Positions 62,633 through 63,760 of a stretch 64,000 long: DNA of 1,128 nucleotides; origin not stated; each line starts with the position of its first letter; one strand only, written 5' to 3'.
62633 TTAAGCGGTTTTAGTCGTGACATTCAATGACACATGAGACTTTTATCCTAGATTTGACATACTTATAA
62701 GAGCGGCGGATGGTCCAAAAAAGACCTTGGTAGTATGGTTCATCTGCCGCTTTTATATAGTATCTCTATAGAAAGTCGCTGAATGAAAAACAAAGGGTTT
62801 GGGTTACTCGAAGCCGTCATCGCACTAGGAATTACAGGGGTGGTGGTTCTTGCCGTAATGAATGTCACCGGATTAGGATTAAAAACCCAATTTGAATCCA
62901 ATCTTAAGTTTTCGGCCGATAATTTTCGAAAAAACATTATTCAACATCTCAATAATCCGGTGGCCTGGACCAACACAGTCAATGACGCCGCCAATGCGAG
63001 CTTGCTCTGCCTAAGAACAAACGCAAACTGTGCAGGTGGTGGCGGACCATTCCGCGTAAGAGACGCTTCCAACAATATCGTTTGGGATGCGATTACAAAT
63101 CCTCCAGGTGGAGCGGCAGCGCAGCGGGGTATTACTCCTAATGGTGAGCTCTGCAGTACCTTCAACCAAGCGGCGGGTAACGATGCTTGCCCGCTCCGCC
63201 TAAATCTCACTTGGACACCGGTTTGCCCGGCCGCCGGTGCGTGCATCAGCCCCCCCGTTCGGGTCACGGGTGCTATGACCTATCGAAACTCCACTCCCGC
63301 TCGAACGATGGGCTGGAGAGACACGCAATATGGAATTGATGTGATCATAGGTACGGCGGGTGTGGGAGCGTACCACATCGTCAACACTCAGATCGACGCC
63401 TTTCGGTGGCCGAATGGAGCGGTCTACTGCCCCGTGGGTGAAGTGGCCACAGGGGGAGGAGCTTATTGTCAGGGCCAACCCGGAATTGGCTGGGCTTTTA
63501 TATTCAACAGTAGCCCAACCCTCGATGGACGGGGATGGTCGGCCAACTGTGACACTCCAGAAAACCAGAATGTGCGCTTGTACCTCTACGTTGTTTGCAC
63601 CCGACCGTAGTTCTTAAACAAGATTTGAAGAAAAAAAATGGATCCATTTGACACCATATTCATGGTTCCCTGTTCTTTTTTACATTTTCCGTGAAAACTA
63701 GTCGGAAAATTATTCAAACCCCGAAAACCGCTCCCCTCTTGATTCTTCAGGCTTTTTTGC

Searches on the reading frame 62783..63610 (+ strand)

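Call 50: search_protein_families(library=pfam, proteins=[window:62783-63610:+], max_evalue=0.001)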
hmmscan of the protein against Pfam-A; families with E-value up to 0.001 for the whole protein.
window:62783-63610:+ (275 aa): 1 family
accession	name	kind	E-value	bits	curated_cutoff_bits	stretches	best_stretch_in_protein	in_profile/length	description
PF07963.17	N_methyl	-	0.00014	21.7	21.2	1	2-26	3-27/27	Prokaryotic N-terminal methylation motif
